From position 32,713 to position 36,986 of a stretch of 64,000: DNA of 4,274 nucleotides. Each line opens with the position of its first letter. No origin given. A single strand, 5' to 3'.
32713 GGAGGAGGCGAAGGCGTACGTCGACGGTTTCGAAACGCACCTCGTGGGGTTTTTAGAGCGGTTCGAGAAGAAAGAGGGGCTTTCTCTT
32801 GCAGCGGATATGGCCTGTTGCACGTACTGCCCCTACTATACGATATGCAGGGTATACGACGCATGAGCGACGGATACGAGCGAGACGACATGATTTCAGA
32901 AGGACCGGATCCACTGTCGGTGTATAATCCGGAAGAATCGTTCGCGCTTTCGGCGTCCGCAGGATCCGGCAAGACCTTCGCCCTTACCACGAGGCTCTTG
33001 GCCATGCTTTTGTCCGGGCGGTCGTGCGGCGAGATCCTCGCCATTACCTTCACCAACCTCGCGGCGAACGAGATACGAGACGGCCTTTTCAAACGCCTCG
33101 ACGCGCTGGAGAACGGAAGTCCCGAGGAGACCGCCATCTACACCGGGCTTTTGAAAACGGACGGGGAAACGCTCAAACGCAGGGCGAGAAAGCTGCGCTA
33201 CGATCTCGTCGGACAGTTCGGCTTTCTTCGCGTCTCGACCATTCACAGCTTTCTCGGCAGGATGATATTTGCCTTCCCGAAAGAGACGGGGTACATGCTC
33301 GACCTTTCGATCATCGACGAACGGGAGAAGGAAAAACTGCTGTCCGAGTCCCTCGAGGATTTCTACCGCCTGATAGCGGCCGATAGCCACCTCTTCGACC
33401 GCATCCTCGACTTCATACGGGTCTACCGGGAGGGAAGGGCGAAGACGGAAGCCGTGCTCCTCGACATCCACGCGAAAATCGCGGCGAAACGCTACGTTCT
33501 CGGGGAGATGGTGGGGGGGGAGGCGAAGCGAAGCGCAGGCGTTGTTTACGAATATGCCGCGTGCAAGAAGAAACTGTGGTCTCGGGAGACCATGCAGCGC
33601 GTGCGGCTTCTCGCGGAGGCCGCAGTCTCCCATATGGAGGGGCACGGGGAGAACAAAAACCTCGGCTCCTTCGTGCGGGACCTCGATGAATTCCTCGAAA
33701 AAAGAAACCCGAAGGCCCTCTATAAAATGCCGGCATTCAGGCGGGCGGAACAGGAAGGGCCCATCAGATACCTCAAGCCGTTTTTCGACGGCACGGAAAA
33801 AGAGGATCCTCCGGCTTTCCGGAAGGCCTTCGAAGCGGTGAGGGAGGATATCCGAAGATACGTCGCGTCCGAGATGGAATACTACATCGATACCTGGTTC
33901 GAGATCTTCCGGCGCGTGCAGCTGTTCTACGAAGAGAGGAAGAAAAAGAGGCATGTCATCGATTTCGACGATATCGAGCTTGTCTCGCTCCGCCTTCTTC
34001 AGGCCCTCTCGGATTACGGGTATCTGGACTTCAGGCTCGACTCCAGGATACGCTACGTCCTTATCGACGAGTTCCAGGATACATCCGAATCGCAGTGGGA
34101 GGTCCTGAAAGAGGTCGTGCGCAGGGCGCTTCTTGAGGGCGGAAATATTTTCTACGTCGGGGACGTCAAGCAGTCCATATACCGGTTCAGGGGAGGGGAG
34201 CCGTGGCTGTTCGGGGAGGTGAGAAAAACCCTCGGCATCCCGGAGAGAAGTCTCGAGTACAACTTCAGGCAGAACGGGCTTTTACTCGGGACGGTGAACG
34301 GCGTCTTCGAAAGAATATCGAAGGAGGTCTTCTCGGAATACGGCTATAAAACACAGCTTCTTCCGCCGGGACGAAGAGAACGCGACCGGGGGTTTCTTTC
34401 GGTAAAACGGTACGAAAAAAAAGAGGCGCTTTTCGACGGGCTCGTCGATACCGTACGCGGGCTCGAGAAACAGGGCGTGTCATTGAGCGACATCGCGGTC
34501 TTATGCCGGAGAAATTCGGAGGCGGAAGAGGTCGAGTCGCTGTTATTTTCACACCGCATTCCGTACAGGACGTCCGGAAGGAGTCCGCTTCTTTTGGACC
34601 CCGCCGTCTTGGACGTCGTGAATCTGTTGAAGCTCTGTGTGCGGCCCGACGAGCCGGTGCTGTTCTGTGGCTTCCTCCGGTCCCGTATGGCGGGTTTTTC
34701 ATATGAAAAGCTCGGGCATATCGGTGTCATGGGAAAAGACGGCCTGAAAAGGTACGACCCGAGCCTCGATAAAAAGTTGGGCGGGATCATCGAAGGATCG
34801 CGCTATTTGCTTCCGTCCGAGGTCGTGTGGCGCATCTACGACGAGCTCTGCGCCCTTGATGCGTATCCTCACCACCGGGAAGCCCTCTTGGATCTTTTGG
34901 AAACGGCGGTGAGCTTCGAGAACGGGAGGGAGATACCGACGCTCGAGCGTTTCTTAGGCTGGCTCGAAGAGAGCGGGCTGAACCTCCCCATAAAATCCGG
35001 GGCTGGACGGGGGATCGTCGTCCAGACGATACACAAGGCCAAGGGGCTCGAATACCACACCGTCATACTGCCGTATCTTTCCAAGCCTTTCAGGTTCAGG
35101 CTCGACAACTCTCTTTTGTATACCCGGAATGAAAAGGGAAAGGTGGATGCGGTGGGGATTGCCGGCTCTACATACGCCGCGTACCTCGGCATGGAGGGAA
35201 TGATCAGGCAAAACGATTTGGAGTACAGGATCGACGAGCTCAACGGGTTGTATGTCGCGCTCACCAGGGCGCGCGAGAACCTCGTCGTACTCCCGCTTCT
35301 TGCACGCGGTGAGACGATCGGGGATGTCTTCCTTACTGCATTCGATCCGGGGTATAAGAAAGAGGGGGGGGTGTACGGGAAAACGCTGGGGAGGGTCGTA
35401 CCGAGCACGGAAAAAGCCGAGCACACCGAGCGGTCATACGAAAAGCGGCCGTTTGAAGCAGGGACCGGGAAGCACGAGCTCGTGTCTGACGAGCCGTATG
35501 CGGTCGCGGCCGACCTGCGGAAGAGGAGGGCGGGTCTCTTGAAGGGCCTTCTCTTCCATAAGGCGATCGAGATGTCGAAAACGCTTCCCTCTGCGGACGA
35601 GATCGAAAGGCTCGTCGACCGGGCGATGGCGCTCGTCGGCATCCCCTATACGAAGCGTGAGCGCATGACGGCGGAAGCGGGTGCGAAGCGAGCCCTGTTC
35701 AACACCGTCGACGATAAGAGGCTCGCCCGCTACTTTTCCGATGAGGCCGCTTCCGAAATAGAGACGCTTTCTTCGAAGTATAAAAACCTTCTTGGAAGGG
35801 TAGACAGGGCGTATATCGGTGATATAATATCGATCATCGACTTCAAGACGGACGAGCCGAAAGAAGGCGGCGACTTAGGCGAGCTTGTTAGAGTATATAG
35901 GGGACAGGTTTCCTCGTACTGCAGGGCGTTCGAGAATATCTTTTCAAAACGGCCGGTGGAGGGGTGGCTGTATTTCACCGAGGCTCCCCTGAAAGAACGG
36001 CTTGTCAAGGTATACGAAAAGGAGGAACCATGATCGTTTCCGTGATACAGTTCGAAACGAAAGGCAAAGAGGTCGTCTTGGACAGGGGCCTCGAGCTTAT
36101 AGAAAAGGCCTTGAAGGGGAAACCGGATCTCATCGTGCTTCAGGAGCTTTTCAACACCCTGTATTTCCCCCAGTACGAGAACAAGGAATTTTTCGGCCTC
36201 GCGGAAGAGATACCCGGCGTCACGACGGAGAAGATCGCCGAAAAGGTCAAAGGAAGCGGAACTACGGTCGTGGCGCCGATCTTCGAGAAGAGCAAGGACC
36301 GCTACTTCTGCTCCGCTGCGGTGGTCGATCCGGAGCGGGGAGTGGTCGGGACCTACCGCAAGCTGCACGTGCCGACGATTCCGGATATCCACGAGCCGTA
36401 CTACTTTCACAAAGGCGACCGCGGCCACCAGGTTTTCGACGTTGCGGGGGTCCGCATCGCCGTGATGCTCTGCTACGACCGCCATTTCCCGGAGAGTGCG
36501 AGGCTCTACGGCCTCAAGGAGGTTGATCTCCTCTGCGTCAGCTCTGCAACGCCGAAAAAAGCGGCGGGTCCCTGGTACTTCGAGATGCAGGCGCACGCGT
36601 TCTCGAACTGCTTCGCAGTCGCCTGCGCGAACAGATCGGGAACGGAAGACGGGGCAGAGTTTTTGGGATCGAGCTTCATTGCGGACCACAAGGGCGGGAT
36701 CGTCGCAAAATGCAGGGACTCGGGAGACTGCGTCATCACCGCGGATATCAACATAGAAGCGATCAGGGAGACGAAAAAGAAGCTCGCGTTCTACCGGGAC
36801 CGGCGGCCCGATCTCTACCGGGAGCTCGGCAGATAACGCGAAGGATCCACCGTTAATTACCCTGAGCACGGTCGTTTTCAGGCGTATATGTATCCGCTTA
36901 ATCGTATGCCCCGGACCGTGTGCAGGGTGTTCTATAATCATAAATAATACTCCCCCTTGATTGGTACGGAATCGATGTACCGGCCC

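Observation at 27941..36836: Seven genes fused by 4-bp start/stop overlaps: YidD-like - secreted TPR protein - Zn-PLC-like - AddB - AddA - nitrilase-family hydrolase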

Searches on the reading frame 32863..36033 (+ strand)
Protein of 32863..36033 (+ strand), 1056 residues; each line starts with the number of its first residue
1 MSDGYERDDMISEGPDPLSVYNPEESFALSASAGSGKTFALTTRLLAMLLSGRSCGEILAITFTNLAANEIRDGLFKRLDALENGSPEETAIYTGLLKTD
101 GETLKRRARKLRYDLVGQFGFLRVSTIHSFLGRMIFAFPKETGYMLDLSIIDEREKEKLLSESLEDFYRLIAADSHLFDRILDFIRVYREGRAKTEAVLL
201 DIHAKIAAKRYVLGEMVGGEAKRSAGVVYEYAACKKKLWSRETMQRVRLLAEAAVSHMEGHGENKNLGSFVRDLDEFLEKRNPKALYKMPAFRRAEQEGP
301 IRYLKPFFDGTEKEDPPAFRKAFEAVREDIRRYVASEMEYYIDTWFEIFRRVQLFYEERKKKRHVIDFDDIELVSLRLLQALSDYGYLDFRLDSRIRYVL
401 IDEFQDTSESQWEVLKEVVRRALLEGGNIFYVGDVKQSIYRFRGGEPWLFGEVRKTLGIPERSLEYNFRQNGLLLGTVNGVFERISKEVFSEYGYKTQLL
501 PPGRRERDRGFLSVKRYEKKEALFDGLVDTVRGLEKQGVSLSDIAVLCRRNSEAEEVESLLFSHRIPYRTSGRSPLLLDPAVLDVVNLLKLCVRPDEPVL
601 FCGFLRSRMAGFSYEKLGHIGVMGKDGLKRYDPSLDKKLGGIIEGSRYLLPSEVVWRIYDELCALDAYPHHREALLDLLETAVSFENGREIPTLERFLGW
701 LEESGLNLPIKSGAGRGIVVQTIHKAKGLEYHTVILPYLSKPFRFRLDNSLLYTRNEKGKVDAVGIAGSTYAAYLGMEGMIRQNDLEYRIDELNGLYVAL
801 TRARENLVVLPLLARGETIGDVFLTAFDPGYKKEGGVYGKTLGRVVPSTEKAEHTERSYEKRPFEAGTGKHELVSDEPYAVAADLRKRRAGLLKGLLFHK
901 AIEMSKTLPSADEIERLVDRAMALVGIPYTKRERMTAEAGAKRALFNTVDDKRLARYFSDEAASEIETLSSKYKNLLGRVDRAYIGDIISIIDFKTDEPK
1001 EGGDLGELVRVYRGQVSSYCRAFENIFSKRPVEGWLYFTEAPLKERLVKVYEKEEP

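Call 4: search_protein_families(library=pfam, proteins=[window:32863-36033:+], max_evalue=0.01)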
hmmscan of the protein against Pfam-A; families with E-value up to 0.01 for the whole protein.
window:32863-36033:+ (1056 aa): 6 families
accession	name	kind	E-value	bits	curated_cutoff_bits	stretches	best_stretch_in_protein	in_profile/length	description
PF00580.27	UvrD-helicase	-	2.5e-41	142.6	23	1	23-454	12-267/271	UvrD/REP helicase N-terminal domain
PF13361.12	UvrD_C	-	9.7e-19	68.4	25.6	2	464-606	3-136/350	UvrD-like helicase C-terminal domain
PF13245.12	AAA_19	-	1.6e-12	48.2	25.1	1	24-443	11-134/134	AAA domain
PF13538.12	UvrD_C_2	-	4.3e-11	42.9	27.4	1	718-754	2-40/52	UvrD-like helicase C-terminal domain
PF01443.25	Viral_helicase1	-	0.0062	16.8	21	0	785-809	202-226/228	Viral superfamily 1 RNA helicase core domain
PF13604.12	AAA_30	-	0.0074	16.5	27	0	27-74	21-65/191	AAA domain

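Call 5: search_protein_families(library=ncbifam, proteins=[window:32863-36033:+], max_evalue=0.01)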
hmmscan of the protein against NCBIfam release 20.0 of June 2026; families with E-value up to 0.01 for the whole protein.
window:32863-36033:+ (1056 aa): 16 families
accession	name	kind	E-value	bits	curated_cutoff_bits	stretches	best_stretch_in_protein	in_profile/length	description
NF010485.0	PRK13909.1-2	equivalog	9.9e-89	298.7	650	1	25-1039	4-899/909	RecB-like helicase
NF010487.0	PRK13909.1-4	equivalog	7.2e-80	269.4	759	3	321-597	253-531/924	RecB-like helicase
TIGR02784.1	addA_alphas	equivalog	3.2e-70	237.7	860.75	3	22-461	8-463/1138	double-strand break repair helicase AddA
TIGR02785.1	addA_Gpos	equivalog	2.4e-57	194.6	707.65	4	321-496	314-494/1234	helicase-exonuclease AddAB subunit AddA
TIGR00609.1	recB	equivalog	3.8e-50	171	696.05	2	27-496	12-470/1175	exodeoxyribonuclease V subunit beta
NF010486.0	PRK13909.1-3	equivalog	1.7e-45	155.4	1109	3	360-613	296-552/921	RecB-like helicase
NF010484.0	PRK13909.1-1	equivalog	2e-38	131.8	1074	2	313-563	264-517/945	RecB-like helicase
TIGR01073.1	pcrA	equivalog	2.1e-35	122.3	911.2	2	347-599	164-402/725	DNA helicase PcrA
TIGR01074.1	rep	equivalog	1.7e-31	109.2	951.45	2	347-601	161-401/668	DNA helicase Rep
TIGR01075.1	uvrD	equivalog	9.5e-30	103.5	1144.45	2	336-593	152-394/715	DNA helicase II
NF008743.0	PRK11773.1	equivalog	4.4e-27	94.8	965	2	336-574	157-380/720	DNA helicase II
NF008128.0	PRK10876.1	equivalog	1e-26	93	1697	2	29-488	22-467/1181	exodeoxyribonuclease V subunit beta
NF008172.0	PRK10919.1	equivalog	5.7e-24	84.3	1168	1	348-601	163-402/673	DNA helicase Rep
NF008276.0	PRK11054.1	equivalog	4.1e-14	52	543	2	391-470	426-504/684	DNA helicase IV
NF041464.1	HelD_BACSU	equivalog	1.1e-05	23.6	419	1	390-561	541-693/779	RNA polymerase recycling motor HelD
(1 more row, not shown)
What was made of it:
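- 32863..36033 (+): g5: AddA-like SF1 helicase-nuclease of 1056 aa. It has a Walker A motif (GSGKT, residues 34-38) and a C-terminal RecB-type nuclease motif (IIDFKT, about residue 993). The best NCBIfam match is the epsilonproteobacterial 'RecB-like helicase' NF010485, at 299 bits over the full length but below its cut-off of 650 (calls 4, 5).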

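Call 40: search_solved_structures(query=window:32863-36030:+, max_evalue=1e-10)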
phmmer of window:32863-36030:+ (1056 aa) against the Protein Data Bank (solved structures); distinct sequences matched with E-value up to 1e-10: 18.
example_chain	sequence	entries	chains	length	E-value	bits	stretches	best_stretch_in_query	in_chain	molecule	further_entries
1uaa_A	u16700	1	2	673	3.2e-25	91.5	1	346-619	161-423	PROTEIN (ATP-DEPENDENT DNA HELICASE REP.)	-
9dci_A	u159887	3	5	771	7.1e-24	87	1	355-609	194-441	ATP-dependent DNA helicase UvrD1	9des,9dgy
3u44_A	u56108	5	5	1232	8e-23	83.5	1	336-498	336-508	ATP-dependent helicase/nuclease subunit A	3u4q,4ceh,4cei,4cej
1pjr_A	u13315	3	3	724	4.3e-22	81.1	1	345-603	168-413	PCRA | ATP-DEPENDENT HELICASE PCRA | HELICASE PCRA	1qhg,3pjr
2pjr_A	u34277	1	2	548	2.6e-21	78.5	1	345-604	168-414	PROTEIN (HELICASE PCRA)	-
4c2u_A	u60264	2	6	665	1.3e-20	76.2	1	355-601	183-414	DNA HELICASE II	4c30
4c2t_A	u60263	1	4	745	2.1e-20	75.5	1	355-601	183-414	DNA HELICASE II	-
5mbv_B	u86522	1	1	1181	1.2e-17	66.3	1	12-485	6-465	RecBCD enzyme subunit RecB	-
6sjb_B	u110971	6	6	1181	1.3e-17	66.3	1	12-485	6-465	RecBCD enzyme subunit RecB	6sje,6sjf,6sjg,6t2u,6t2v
5ld2_B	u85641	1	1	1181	1.3e-17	66.3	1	12-485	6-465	RecBCD enzyme subunit RecB,RecBCD enzyme subunit RecB,RecBCD enzyme subunit RecB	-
1w36_B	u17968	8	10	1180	1.3e-17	66.2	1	12-485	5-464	EXODEOXYRIBONUCLEASE V BETA CHAIN | RecBCD enzyme subunit RecB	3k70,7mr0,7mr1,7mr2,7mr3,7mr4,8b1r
8b1t_B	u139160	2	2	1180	1.3e-17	66.2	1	12-485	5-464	RecBCD enzyme subunit RecB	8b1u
2is1_A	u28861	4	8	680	1.1e-15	59.9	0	338-605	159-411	DNA helicase II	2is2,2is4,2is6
1qhh_B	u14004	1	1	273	1.3e-15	59.6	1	351-603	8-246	PROTEIN (PCRA (SUBUNIT))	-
3lfu_A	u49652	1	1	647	2.8e-15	58.6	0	338-602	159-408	DNA helicase II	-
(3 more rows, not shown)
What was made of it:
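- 32863..36033 (+): Sequence matches in the PDB include Rep, PcrA, AddA and RecB (call 40).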

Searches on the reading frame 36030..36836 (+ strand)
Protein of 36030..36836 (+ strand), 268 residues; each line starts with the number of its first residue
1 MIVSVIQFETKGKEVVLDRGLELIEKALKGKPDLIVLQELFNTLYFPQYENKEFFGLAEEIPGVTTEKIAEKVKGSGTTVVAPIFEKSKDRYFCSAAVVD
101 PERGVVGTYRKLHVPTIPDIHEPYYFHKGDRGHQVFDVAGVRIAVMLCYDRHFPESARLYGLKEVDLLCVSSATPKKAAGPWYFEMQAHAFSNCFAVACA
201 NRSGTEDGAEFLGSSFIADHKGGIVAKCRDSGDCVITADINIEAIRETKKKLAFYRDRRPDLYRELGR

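Call 4: search_protein_families(library=pfam, proteins=[window:36030-36836:+], max_evalue=0.01)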
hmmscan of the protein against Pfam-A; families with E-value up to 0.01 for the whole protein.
window:36030-36836:+ (268 aa): 1 family
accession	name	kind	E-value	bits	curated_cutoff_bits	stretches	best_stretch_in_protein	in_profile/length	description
PF00795.27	CN_hydrolase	-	5e-49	167.4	23.2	1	4-250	3-256/256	Carbon-nitrogen hydrolase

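Call 5: search_protein_families(library=ncbifam, proteins=[window:36030-36836:+], max_evalue=0.01)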
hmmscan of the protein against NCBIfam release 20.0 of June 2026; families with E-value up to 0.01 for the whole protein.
window:36030-36836:+ (268 aa): 10 families
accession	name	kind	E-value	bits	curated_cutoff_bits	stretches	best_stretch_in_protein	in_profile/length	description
TIGR03381.1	agmatine_aguB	equivalog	3.1e-55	187.5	410.25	1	3-266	3-279/279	N-carbamoylputrescine amidase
NF040852.1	nitrile_Arch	equivalog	3.5e-38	131.3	500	1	17-264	19-261/262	nitrilase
NF033621.1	de_GSH_amidase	exception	8.8e-21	74.4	355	1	16-259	16-254/260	deaminated glutathione amidase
NF009803.0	PRK13287.1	equivalog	1.3e-18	66.9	406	1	23-252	42-269/333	formamidase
NF007757.0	PRK10438.1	equivalog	1.8e-17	63.4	249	1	32-258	35-250/256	amidohydrolase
NF010588.0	PRK13981.1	equivalog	1.9e-15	56.3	479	1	20-252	26-258/546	NAD+ synthase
NF009802.0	PRK13286.1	equivalog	1.1e-13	50.8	427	1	29-251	47-269/345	aliphatic amidase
TIGR00546.1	lnt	equivalog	4.2e-11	42.6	132.9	1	8-172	175-348/395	apolipoprotein N-acyltransferase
NF043013.1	DeGluthAmidYersProt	equivalog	3.7e-06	26.3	500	1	88-256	92-266/278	deaminated glutathione amidase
TIGR04048.1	nitrile_sll0784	equivalog_domain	1e-05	24.7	502.6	1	50-198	61-213/301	Nit6803 family nitrilase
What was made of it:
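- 36030..36836 (+): g6: nitrilase-superfamily (C-N hydrolase) amidase of 268 aa. It is a facultative last gene of the operon. The best NCBIfam match is aguB (N-carbamoylputrescine amidase) at 187 bits, below its cut-off of 410 (calls 4, 5).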
